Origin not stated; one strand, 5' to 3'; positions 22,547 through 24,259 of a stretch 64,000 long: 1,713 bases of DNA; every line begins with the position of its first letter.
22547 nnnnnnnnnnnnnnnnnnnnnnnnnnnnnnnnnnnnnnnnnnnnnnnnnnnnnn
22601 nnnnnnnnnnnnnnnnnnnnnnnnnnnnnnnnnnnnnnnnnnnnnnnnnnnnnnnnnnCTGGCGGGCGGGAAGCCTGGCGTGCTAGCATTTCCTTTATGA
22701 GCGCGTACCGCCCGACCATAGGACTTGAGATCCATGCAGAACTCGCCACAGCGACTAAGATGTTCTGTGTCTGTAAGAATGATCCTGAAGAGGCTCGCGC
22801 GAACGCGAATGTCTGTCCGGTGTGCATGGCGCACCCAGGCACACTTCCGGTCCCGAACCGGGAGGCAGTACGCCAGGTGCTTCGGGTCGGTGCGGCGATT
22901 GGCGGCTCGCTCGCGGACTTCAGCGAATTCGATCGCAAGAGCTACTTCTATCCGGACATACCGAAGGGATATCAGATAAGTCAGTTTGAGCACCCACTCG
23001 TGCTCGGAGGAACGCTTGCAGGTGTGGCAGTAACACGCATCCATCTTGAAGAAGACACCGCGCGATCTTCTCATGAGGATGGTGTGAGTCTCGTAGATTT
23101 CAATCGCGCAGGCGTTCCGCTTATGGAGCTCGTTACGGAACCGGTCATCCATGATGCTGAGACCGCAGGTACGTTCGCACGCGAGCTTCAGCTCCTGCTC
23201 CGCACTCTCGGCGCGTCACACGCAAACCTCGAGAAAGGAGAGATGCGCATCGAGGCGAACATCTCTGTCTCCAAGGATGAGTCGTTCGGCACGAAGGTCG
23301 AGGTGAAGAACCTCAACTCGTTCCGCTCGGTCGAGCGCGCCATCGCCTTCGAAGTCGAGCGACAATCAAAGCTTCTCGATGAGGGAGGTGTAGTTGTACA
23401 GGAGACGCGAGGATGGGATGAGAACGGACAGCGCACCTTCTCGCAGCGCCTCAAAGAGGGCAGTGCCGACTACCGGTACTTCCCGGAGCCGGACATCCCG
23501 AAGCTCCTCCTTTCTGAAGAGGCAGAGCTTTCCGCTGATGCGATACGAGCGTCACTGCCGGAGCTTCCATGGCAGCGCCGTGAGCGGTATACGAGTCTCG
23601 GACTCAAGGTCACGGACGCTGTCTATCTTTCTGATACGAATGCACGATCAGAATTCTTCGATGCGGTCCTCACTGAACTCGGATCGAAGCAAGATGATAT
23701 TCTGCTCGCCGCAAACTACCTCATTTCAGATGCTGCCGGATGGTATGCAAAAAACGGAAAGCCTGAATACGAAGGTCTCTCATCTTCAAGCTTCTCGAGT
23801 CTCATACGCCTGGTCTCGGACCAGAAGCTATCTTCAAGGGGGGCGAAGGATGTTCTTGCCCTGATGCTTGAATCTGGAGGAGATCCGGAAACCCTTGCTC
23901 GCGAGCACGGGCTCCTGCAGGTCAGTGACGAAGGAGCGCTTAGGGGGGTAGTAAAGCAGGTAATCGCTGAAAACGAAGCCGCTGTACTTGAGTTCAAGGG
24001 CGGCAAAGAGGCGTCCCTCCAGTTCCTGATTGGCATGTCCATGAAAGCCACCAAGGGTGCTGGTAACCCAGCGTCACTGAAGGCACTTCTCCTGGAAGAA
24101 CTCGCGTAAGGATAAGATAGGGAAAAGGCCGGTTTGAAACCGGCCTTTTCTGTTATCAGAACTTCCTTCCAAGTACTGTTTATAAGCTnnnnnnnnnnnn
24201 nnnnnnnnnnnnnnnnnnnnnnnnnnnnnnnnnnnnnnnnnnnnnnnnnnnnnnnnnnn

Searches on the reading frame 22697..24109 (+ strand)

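Call 9: search_protein_families(library=pfam, proteins=[window:22697-24109:+], max_evalue=0.00001)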
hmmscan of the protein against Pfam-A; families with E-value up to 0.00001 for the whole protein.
window:22697-24109:+ (470 aa): 2 families
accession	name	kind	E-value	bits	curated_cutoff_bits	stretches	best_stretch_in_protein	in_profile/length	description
PF02934.20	GatB_N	-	1.9e-101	339.3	23.4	1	7-275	2-274/277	GatB/GatE catalytic domain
PF02637.23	GatB_Yqey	-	1.9e-32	112.6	27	1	330-469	8-148/148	GatB domain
